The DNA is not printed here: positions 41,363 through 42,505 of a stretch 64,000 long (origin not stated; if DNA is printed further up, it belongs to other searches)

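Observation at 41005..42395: Radical SAM (SPL-like) + CYTH triphosphate-tunnel enzyme cassette in a low-GC island: candidate novel nucleotide-modifying or defence module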

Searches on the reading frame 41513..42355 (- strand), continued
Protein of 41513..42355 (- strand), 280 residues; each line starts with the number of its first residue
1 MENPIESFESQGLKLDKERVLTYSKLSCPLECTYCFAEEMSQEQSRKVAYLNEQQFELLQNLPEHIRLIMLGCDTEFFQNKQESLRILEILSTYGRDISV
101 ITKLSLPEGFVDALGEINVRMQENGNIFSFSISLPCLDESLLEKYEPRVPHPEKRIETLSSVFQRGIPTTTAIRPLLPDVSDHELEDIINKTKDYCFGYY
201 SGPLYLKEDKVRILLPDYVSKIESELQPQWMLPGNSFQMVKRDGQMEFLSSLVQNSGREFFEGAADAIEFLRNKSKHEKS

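Call 68: search_protein_families(library=ncbifam, proteins=[P0243, P0245, P0246, P0250, P0252, P0255, P0257, P0263, P0275, P0248], max_evalue=0.001)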
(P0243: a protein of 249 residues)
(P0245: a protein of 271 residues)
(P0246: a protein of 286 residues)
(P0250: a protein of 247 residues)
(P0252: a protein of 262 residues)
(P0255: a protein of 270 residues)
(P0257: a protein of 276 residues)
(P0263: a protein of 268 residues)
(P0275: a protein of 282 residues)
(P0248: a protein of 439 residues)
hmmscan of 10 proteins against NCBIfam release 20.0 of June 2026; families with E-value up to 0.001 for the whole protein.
P0243 (249 aa): 2 families
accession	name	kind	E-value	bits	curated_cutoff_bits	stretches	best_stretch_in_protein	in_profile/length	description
NF033668.1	rSAM_PA0069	hypoth_equivalog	3.4e-08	32.9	360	1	65-170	136-242/348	PA0069 family radical SAM protein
NF038135.1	rSAM_Rv2578c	equivalog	1.5e-05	24.2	430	1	66-161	145-237/317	Rv2578c family radical SAM protein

P0245 (271 aa): 3 families
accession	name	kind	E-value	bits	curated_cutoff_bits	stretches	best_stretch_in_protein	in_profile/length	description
NF033668.1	rSAM_PA0069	hypoth_equivalog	1.7e-08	33.9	360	1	50-185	113-242/348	PA0069 family radical SAM protein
NF038135.1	rSAM_Rv2578c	equivalog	4.4e-07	29.2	430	1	72-181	139-244/317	Rv2578c family radical SAM protein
NF038136.1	rSAM_Rv_intein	exception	5.2e-05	22.3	700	1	59-178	384-498/574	intein-containing Rv2578c family radical SAM protein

P0246 (286 aa): 3 families
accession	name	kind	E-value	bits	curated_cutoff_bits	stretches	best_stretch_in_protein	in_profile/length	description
NF033668.1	rSAM_PA0069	hypoth_equivalog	2.6e-09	36.5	360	1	91-193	142-241/348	PA0069 family radical SAM protein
NF038135.1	rSAM_Rv2578c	equivalog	4.8e-09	35.7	430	1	90-181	145-233/317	Rv2578c family radical SAM protein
NF038136.1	rSAM_Rv_intein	exception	9.9e-08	31.3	700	1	112-181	419-490/574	intein-containing Rv2578c family radical SAM protein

P0250 (247 aa): 4 families
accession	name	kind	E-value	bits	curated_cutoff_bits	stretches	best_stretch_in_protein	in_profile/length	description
NF033668.1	rSAM_PA0069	hypoth_equivalog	3.2e-14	52.7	360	1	64-167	140-242/348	PA0069 family radical SAM protein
NF038135.1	rSAM_Rv2578c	equivalog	4.2e-09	35.9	430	1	64-155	144-234/317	Rv2578c family radical SAM protein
NF038136.1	rSAM_Rv_intein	exception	1.2e-08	34.3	700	1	65-154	402-490/574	intein-containing Rv2578c family radical SAM protein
TIGR04470.1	rSAM_mob_pairB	equivalog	0.00019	20.9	410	0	62-165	92-188/285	radical SAM mobile pair protein B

P0252 (262 aa): 4 families
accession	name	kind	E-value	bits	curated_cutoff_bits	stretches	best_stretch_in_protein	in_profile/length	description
NF033668.1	rSAM_PA0069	hypoth_equivalog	4.3e-11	42.4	360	1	45-175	120-243/348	PA0069 family radical SAM protein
NF038135.1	rSAM_Rv2578c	equivalog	3.6e-10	39.4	430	1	45-169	124-243/317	Rv2578c family radical SAM protein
NF038136.1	rSAM_Rv_intein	exception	4.1e-10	39.1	700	1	45-170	381-501/574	intein-containing Rv2578c family radical SAM protein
TIGR04470.1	rSAM_mob_pairB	equivalog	2.2e-05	23.9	410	1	84-183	104-199/285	radical SAM mobile pair protein B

P0255 (270 aa): 4 families
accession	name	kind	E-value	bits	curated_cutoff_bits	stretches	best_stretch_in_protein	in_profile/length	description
NF038136.1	rSAM_Rv_intein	exception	2.2e-11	43.3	700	1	82-173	402-490/574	intein-containing Rv2578c family radical SAM protein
NF038135.1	rSAM_Rv2578c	equivalog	5e-11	42.2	430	1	81-186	144-248/317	Rv2578c family radical SAM protein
NF033668.1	rSAM_PA0069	hypoth_equivalog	1e-09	37.9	360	1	73-185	135-241/348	PA0069 family radical SAM protein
TIGR04470.1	rSAM_mob_pairB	equivalog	0.00015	21.3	410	1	126-214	131-222/285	radical SAM mobile pair protein B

P0257 (276 aa): 3 families
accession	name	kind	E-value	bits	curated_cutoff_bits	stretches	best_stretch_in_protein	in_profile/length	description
NF033668.1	rSAM_PA0069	hypoth_equivalog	2.6e-09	36.5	360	1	55-183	117-244/348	PA0069 family radical SAM protein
NF038135.1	rSAM_Rv2578c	equivalog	5.6e-07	28.9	430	1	82-183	152-250/317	Rv2578c family radical SAM protein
NF038136.1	rSAM_Rv_intein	exception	7.2e-07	28.4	700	1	85-179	412-503/574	intein-containing Rv2578c family radical SAM protein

P0263 (268 aa): 3 families
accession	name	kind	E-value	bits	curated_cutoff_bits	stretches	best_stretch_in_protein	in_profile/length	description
NF033668.1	rSAM_PA0069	hypoth_equivalog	3.4e-10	39.5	360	1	25-185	67-242/348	PA0069 family radical SAM protein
NF038136.1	rSAM_Rv_intein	exception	1.7e-07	30.5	700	1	113-183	432-503/574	intein-containing Rv2578c family radical SAM protein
NF038135.1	rSAM_Rv2578c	equivalog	2.7e-07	29.9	430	1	113-183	175-246/317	Rv2578c family radical SAM protein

P0275 (282 aa): 3 families
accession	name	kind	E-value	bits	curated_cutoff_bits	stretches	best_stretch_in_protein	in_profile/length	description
NF033668.1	rSAM_PA0069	hypoth_equivalog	2e-10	40.2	360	1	22-189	67-245/348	PA0069 family radical SAM protein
NF038135.1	rSAM_Rv2578c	equivalog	4.9e-08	32.4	430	1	63-194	122-256/317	Rv2578c family radical SAM protein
NF038136.1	rSAM_Rv_intein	exception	3e-06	26.4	700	1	69-177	385-494/574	intein-containing Rv2578c family radical SAM protein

P0248 (439 aa): 7 families
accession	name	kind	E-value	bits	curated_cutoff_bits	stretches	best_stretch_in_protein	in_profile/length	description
NF033668.1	rSAM_PA0069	hypoth_equivalog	6.2e-16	58.3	360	1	71-174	141-241/348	PA0069 family radical SAM protein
NF038135.1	rSAM_Rv2578c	equivalog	4.1e-10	39.2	430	1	95-170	166-243/317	Rv2578c family radical SAM protein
NF038136.1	rSAM_Rv_intein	exception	2e-07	30.3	700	1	95-169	423-499/574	intein-containing Rv2578c family radical SAM protein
TIGR02705.1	nudix_YtkD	equivalog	4.3e-06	26.3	154.4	1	271-329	18-75/156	RNA deprotection pyrophosphohydrolase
TIGR04470.1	rSAM_mob_pairB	equivalog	1.3e-05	24.7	410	1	67-178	91-193/285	radical SAM mobile pair protein B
NF041652.1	Nud_hyd_Dein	equivalog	0.00012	22.4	200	1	295-331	39-75/152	Nudix hydrolase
NF011922.0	PRK15393.1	equivalog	0.00094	18.9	152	0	258-334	16-102/182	NUDIX hydrolase YfcD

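Call 71: find_encoding_contigs(protein=P0243, flank=5000, max_places=2)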
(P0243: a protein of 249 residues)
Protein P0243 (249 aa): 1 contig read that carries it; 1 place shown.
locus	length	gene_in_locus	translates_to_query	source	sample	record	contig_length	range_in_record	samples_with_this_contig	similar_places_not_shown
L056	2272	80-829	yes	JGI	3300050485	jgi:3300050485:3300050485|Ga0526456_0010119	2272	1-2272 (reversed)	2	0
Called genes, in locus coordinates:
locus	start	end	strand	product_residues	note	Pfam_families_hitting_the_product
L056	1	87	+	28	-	?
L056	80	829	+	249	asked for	-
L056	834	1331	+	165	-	PF00293:NUDIX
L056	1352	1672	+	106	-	-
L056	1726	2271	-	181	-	?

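Call 74: find_related_loci(query=A6, collection=metagenome_contigs, flank=4000)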
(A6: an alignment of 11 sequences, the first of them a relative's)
Query A6 (249 aa) in metagenome_contigs; peptide patterns used: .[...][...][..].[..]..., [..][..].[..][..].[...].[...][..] (x = any residue, [..] = any of these).
600 stretches matched a pattern (row limit reached: there are more); 22 encode a relative of the query (tblastn E <= 1e-3); 22 distinct loci.
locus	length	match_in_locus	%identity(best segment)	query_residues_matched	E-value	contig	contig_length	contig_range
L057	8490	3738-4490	33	2-249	2e-37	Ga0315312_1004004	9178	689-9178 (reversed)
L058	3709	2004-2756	36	2-249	4e-37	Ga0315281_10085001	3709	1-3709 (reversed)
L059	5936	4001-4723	32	12-244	3e-37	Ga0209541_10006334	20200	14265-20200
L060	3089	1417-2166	29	3-244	2e-36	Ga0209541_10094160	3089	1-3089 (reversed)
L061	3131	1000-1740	32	2-245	7e-35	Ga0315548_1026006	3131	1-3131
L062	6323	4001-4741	32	2-245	7e-35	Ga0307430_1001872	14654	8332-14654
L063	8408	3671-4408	31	2-244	6e-35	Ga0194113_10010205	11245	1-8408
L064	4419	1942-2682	33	2-245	1e-32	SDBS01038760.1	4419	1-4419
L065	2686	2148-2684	35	2-178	8e-29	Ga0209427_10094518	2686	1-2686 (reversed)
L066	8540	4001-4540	36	2-179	5e-26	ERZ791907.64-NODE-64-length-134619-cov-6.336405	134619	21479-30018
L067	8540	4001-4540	36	2-179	5e-26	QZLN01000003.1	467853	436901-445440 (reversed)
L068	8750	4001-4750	30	2-249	1e-25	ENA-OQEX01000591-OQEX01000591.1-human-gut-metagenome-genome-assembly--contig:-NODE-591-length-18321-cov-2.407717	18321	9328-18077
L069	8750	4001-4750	30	2-249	1e-25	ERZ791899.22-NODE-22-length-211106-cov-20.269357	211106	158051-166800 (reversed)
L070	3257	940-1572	29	3-206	2e-24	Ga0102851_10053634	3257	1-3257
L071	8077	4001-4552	28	4-188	2e-21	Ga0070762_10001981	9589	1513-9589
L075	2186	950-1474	26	4-179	3e-13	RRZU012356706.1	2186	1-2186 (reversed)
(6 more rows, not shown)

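Call 77: search_protein_families(library=pfam, proteins=[L066:2877-3956:+, L066:4752-5789:+, L068:2909-3952:+, L070:17-817:+, L070:1936-2439:+, L071:2939-3790:+, L071:4789-5985:+, L075:135-893:+, L057:3113-3730:+, L063:2352-3059:+], max_evalue=0.001)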
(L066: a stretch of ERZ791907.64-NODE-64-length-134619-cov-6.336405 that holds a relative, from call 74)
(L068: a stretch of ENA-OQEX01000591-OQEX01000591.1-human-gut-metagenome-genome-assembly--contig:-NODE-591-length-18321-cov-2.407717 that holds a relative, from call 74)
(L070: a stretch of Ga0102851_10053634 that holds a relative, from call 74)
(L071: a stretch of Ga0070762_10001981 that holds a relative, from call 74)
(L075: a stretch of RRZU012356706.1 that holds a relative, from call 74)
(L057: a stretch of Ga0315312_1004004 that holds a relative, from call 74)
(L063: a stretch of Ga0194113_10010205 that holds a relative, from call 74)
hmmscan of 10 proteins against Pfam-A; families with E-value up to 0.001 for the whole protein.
L066:2877-3956:+ (360 aa): 1 family
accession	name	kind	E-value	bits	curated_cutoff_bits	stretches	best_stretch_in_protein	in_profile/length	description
PF14907.12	NTP_transf_5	-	2.2e-19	70.5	31.2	1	69-277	66-248/249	Uncharacterised nucleotidyltransferase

L066:4752-5789:+ (346 aa): 1 family
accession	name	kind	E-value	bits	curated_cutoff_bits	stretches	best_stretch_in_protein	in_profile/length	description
PF00224.27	PK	-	3.4e-42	145.1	30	1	23-321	18-316/328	Pyruvate kinase, barrel domain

L068:2909-3952:+ (348 aa): 0 families

L070:17-817:+ (267 aa): 1 family
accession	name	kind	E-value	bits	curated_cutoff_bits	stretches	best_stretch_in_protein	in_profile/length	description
PF04932.20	Wzy_C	-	1e-11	45.3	31.7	1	84-213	3-148/149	O-Antigen ligase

L070:1936-2439:+ (168 aa): 0 families

L071:2939-3790:+ (284 aa): 1 family
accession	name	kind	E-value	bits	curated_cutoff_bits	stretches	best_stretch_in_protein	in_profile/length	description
PF08378.17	NERD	-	5.4e-12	46.6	22.1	1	90-204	2-110/111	Nuclease-related domain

L071:4789-5985:+ (399 aa): 0 families

L075:135-893:+ (253 aa): 0 families

L057:3113-3730:+ (206 aa): 2 families
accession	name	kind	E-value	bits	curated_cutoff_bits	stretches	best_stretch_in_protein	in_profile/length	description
PF13238.12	AAA_18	-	2.3e-09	38.2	29.4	1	12-134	1-112/128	AAA domain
PF13671.12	AAA_33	-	8.5e-05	23.3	27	1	11-150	1-135/143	AAA domain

L063:2352-3059:+ (236 aa): 3 families
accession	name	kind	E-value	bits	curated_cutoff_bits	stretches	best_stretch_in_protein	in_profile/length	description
PF13646.12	HEAT_2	-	2e-21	76.5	27.7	3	134-196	15-78/88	HEAT repeats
PF03130.22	HEAT_PBS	-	1.4e-12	47.2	20.9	0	135-160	1-27/27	PBS lyase HEAT-like repeat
PF02985.28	HEAT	-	0.00087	19.8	23.5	0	121-148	2-29/31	HEAT repeat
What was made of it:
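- Another relative lies between a nucleotidyltransferase and a pyruvate-kinase-barrel protein (call 77).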

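Call 83: list_cluster_members(proteins=[P0001, P0121])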
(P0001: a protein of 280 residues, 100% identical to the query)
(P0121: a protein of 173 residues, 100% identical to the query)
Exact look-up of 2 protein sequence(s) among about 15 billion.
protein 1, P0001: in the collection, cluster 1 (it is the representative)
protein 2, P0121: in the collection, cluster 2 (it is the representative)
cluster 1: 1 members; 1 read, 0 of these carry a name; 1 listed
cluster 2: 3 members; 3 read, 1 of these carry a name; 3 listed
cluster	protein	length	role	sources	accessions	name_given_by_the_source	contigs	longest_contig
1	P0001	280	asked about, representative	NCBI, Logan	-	-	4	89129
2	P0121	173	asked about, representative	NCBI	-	-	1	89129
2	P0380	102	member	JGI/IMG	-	adenylate cyclase class IV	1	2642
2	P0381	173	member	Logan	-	-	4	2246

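Call 88: find_homologous_proteins(query=A5, max_evalue=1e-10)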
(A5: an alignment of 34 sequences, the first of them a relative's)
Query A5 (34 sequences) (249 aa, profile of the alignment): 12 proteins with E <= 1e-10 among 8000 candidates.
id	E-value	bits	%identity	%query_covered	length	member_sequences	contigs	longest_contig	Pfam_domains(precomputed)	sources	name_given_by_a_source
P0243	2.8e-78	281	100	100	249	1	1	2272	-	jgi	jgi:DNA repair photolyase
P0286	3.3e-70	254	24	73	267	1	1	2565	PF04055.28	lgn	-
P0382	2.9e-63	232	26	86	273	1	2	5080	PF04055.28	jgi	jgi:DNA repair photolyase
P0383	8.0e-63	230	24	89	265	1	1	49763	PF04055.28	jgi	jgi:DNA repair photolyase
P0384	9.0e-61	223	25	92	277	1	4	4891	PF04055.28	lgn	-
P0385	1.4e-58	216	27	73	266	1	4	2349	PF04055.28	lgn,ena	-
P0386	1.3e-48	184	24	99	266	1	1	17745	-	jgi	jgi:DNA repair photolyase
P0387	9.2e-46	174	30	71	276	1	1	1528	-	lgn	-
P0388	2.6e-45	173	26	98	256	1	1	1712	-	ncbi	-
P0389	5.5e-34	136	23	72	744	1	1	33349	PF04055.28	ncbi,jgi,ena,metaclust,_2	metaclust:\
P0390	2.1e-28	117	26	72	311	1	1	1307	PF04055.28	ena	-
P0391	1.3e-12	65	23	59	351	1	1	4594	PF04055.28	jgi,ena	-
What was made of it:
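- Tried and rejected: It returned only 12 proteins because of the word index (call 88).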

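Call 89: find_encoding_contigs(protein=P0383, flank=5000, max_places=1)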
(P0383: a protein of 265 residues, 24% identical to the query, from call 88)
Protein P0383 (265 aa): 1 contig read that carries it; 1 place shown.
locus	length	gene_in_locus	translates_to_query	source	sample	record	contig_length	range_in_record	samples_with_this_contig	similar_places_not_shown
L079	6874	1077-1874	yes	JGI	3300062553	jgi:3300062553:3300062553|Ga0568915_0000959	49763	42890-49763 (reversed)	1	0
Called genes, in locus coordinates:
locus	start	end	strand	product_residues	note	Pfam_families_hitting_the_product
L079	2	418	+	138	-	?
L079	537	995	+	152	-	PF14622:Ribonucleas_3_3, PF00636:Ribonuclease_3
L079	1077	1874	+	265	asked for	PF04055:Radical_SAM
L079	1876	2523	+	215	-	PF00293:NUDIX (weak)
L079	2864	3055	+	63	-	PF18506:RelB-like (weak)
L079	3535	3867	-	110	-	PF14333:DUF4389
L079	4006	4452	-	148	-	PF03692:CxxCxxCC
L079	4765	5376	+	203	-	PF01380:SIS, PF13580:SIS_2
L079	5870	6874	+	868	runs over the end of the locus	PF01624:MutS_I, PF05188:MutS_II, PF05192:MutS_III, PF05190:MutS_IV, PF00488:MutS_V, PF27441:MutS_C (weak)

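Call 90: find_encoding_contigs(protein=P0386, flank=5000, max_places=1)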
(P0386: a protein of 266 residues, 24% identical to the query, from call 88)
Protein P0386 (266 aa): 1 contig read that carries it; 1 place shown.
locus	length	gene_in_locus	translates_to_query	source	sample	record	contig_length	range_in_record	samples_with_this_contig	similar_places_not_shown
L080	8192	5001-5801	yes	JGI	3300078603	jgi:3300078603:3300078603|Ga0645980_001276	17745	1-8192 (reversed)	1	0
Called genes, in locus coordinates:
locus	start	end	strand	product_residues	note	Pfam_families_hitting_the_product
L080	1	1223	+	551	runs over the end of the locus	PF13289:SIR2_2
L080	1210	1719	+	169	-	PF15891:Nuc_deoxyri_tr2, PF05014:Nuc_deoxyrib_tr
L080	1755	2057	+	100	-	PF20432:Xre-like-HTH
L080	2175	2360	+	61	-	PF08808:RES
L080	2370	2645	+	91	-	PF08808:RES (weak)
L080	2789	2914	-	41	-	-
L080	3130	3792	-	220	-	PF00149:Metallophos, PF12850:Metallophos_2 (faint)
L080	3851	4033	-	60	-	-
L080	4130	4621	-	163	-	PF08281:Sigma70_r4_2 (faint)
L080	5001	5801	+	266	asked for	-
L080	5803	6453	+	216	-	PF00293:NUDIX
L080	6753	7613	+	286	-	-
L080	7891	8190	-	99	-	?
